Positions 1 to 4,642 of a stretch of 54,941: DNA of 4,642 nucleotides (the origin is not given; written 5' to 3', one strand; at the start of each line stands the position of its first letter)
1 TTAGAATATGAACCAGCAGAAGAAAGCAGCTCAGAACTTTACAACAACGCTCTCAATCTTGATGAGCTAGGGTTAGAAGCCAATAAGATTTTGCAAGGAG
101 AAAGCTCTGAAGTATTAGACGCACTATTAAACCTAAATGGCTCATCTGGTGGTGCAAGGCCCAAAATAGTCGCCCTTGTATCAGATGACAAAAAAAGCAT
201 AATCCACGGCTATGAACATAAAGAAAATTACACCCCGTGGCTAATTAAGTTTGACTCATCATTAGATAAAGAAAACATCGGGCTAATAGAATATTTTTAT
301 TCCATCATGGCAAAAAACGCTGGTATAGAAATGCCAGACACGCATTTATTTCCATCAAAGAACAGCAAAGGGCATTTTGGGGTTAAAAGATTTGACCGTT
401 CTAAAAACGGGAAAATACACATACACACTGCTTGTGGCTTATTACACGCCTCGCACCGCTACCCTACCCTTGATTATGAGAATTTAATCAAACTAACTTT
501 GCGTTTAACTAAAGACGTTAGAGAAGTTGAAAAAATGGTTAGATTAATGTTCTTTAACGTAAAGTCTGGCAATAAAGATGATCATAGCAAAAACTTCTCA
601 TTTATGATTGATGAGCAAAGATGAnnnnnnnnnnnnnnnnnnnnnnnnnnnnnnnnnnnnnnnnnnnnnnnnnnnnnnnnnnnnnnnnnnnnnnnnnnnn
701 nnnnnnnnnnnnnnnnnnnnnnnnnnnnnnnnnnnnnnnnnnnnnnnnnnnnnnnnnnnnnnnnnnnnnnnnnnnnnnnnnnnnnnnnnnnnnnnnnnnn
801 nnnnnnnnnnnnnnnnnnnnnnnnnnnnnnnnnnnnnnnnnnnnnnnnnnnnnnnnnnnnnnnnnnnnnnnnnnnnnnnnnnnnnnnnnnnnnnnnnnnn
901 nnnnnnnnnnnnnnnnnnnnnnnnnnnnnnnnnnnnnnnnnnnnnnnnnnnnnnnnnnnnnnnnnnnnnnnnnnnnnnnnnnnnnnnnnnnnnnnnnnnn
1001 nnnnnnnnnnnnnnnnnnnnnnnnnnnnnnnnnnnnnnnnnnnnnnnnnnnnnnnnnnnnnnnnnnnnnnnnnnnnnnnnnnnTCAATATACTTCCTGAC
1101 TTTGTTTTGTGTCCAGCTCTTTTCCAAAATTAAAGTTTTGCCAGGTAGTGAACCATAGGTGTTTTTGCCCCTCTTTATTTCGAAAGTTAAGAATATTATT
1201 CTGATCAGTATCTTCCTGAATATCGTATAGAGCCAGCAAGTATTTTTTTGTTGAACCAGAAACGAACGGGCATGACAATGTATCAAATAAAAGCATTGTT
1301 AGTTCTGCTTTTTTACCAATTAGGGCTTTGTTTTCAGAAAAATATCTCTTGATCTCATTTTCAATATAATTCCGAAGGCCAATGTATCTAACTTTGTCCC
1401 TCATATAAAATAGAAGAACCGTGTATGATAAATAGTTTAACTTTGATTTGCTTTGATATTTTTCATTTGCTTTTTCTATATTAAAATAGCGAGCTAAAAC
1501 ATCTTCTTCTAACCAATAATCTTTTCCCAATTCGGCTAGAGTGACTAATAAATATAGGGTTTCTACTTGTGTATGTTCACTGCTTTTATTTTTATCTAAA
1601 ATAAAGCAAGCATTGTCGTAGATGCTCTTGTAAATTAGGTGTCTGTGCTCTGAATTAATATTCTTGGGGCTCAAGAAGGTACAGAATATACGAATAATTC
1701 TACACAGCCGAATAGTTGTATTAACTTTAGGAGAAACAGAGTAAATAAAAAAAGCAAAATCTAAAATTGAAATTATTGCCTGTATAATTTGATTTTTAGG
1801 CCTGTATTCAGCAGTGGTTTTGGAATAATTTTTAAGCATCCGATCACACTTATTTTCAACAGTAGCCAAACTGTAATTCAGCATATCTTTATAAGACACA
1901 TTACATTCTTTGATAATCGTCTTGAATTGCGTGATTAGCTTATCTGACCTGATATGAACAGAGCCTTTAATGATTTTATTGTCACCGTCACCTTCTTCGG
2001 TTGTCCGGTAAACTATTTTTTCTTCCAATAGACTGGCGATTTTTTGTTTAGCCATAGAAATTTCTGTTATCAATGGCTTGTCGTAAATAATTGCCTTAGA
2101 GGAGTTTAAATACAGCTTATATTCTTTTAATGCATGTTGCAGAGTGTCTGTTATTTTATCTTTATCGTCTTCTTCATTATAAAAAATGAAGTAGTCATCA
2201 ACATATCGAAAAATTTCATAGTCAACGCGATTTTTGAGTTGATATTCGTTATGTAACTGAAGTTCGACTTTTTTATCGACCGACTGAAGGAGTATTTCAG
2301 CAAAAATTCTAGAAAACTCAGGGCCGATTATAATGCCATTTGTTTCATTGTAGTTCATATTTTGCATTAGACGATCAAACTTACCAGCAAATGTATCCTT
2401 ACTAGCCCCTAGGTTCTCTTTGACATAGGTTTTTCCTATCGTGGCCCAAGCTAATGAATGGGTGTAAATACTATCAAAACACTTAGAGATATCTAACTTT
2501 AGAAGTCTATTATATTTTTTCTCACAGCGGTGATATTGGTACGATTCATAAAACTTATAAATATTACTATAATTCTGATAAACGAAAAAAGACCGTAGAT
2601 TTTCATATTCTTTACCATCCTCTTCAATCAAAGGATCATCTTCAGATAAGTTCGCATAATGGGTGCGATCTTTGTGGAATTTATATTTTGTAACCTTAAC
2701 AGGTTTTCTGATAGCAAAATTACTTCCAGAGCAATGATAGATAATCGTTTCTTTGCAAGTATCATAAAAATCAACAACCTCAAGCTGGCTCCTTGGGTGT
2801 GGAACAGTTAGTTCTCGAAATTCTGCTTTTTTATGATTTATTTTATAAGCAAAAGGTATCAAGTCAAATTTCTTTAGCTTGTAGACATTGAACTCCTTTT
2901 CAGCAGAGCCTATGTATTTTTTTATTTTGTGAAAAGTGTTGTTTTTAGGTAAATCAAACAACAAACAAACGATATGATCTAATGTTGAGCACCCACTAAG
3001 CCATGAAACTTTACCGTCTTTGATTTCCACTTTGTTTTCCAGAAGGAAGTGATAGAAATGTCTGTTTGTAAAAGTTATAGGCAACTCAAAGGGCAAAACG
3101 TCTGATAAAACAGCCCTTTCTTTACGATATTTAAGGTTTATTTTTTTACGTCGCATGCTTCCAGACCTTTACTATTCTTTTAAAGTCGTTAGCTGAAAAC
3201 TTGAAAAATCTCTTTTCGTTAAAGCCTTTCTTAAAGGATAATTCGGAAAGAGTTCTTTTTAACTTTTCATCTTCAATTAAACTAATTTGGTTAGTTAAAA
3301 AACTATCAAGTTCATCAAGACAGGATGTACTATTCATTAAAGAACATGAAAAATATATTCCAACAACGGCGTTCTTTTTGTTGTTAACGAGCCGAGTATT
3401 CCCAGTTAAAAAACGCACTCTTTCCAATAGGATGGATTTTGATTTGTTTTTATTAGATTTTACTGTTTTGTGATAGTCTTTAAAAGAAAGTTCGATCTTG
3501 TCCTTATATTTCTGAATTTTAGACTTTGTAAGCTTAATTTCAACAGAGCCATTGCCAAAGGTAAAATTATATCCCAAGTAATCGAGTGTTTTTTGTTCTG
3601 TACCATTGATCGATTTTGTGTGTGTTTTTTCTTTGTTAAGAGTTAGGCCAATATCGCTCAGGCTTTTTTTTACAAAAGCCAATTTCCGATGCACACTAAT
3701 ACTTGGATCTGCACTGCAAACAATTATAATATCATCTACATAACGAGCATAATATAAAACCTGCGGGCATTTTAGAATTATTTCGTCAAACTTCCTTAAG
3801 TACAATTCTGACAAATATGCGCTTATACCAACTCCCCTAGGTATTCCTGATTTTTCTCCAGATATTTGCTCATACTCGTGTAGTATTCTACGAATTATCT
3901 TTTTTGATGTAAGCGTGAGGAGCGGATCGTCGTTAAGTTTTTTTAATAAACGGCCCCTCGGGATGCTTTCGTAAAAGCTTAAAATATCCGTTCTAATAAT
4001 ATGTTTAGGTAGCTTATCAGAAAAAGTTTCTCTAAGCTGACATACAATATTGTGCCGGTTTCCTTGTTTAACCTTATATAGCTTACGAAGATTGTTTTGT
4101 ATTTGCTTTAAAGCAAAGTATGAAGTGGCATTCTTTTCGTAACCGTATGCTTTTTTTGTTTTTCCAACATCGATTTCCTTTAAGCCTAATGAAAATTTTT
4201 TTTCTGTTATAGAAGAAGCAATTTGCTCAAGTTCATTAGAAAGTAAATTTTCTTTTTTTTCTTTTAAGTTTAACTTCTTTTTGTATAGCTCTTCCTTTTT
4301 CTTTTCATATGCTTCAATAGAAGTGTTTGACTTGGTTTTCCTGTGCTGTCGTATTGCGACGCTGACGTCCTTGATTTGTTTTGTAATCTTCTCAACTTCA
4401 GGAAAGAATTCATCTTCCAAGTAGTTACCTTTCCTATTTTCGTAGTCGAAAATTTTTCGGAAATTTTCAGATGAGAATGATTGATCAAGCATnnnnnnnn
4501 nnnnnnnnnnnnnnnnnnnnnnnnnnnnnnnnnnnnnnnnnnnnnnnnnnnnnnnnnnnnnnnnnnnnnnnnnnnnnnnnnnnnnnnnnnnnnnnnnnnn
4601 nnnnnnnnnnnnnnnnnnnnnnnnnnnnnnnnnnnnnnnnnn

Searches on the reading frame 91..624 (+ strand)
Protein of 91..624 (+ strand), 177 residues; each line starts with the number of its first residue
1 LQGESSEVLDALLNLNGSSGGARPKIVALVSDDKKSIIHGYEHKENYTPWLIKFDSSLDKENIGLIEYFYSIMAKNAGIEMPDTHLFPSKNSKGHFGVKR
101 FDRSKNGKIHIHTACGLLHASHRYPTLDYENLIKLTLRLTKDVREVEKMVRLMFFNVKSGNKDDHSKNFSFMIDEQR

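Call 33: search_protein_families(library=pfam, proteins=[window:91-624:+], max_evalue=0.01)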
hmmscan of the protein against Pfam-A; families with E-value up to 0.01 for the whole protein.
window:91-624:+ (177 aa): 1 family
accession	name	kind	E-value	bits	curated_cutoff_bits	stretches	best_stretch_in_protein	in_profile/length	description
PF07804.18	HipA_C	-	8.2e-38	130.6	30.5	1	18-174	2-147/213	HipA-like C-terminal domain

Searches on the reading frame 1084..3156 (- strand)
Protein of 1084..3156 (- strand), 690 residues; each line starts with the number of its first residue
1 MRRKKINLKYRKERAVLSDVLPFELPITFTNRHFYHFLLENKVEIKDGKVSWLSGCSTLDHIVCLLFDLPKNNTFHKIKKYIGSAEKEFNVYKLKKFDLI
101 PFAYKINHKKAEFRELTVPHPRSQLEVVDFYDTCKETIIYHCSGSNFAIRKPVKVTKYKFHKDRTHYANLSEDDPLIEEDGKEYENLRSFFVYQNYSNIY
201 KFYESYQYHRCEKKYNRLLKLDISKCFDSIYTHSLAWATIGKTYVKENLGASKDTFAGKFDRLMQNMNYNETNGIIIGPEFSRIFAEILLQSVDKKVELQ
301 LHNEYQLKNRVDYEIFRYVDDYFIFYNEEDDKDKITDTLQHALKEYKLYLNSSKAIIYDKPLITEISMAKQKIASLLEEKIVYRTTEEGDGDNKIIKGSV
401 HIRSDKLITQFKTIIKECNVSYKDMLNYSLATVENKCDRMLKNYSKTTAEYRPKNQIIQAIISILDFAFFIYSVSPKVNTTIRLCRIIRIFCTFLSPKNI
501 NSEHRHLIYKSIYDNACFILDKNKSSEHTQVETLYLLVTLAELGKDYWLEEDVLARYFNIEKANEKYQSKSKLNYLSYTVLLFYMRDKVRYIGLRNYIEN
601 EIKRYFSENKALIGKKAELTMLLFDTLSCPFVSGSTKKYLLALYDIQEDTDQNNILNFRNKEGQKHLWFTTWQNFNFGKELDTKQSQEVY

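Call 33: search_protein_families(library=pfam, proteins=[window:1084-3156:-], max_evalue=0.01)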
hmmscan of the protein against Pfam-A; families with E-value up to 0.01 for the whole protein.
window:1084-3156:- (690 aa): 1 family
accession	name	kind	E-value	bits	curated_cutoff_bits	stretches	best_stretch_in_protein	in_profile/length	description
PF00078.32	RVT_1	-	2.3e-12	47.5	29.6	1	207-358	56-192/205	Reverse transcriptase (RNA-dependent DNA polymerase)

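Call 90: search_protein_families(library=padloc, proteins=[window:1084-3156:-], max_evalue=0.00001)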
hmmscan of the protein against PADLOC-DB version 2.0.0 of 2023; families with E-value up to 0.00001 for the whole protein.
window:1084-3156:- (690 aa): 29 families (the best 25 are shown)
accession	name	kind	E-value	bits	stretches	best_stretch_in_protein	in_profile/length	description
PDLC03784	Drt3b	-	1.5e-205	682.6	1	1-690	5-599/604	DRT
PDLC02176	Drt3b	-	1.7e-168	560.2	1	9-690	9-651/651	-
PDLC03748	Drt6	-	3e-47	159.7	1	212-368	120-263/511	DRT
PDLC03752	Drt4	-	1.8e-38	131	1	93-437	46-318/467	DRT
PDLC03769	RT_UG30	-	1.3e-37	127.5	1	87-386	37-297/493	DRT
PDLC02178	Drt4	-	2.1e-37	127.3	1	75-366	37-287/506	-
PDLC03751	RT_UG14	-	2.3e-36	123.6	1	199-361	140-295/493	DRT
PDLC03744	AbiP2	-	1.9e-35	120.7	1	214-496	155-388/489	DRT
PDLC02177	Drt4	-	3e-35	120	1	94-365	48-276/541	-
PDLC02180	Drt4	-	3.8e-34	116.4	1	194-365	123-278/532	-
PDLC03770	RT_UG31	-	3.6e-32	110.2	1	68-667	12-449/456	DRT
PDLC02179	Drt4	-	2.9e-30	103.8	1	198-365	113-269/542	-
PDLC02348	AbiK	-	3.9e-27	93.7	1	210-384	136-289/544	AbiK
PDLC03743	AbiK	-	3.1e-24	84.1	1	210-465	139-344/546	DRT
PDLC03783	Drt8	-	9.4e-19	66.1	1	199-433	120-318/493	DRT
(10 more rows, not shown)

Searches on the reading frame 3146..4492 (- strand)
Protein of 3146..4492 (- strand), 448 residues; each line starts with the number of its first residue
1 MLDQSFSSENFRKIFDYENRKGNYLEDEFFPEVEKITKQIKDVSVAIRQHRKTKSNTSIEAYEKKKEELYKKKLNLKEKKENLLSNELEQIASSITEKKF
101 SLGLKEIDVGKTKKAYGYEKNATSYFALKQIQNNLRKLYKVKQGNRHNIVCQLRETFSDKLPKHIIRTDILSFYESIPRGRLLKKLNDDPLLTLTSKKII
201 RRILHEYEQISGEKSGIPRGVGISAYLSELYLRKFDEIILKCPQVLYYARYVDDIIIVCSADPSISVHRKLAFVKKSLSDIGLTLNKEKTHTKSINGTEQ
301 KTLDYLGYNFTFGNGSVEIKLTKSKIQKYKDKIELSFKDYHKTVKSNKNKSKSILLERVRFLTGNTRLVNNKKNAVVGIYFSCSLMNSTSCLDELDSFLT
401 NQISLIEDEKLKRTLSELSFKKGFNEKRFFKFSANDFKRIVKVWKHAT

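Call 33: search_protein_families(library=pfam, proteins=[window:3146-4492:-], max_evalue=0.01)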
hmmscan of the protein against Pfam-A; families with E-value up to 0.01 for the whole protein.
window:3146-4492:- (448 aa): 2 families
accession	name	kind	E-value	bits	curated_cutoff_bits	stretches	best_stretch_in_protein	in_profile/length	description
PF00078.32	RVT_1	-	6.1e-19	69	29.6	1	152-310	56-205/205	Reverse transcriptase (RNA-dependent DNA polymerase)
PF10168.15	Nup88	-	0.0014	17.1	24.4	1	25-97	618-689/702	Nuclear pore component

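Call 90: search_protein_families(library=padloc, proteins=[window:3146-4492:-], max_evalue=0.00001)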
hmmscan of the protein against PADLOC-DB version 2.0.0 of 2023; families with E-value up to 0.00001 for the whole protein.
window:3146-4492:- (448 aa): 28 families (the best 25 are shown)
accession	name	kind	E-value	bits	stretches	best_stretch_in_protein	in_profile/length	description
PDLC03768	Drt3a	-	7e-117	389.3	1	1-447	36-397/411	DRT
PDLC02174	Drt3a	-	4.8e-86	287.5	1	72-446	21-402/403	-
PDLC02175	Drt3a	-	6.8e-80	267.3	1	67-446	18-416/417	-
PDLC03754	RT_UG17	-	1.7e-40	137.2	1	127-422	91-371/429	DRT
PDLC03779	RT_UG4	-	1.4e-23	81.5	1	145-325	100-273/307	DRT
PDLC03764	RT_UG26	-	3.6e-22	76.7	1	54-412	8-369/398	DRT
PDLC03756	RT_UG19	-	5.4e-22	76.6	1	153-355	138-327/562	DRT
PDLC03757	Drt2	-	1.2e-21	75.3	1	197-390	272-449/502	DRT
PDLC01136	RT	-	2.6e-21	74.2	1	161-310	127-258/263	RT (reverse transcriptase)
PDLC03746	RT_UG10_large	-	4.3e-20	69.2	1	164-298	501-647/1688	DRT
PDLC03783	Drt8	-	2.8e-19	67.8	1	163-375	136-341/493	DRT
PDLC03780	RT_UG5-nitrilase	-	6.6e-19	65.8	1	153-329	177-338/907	DRT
PDLC03775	RT_UG36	-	1.2e-18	65.4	1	158-292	138-266/557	DRT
PDLC02063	Cas1_IIIb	-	2.5e-18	63.9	1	161-378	131-323/617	-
PDLC03774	RT_UG35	-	2.8e-18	63.6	1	163-296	459-589/938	DRT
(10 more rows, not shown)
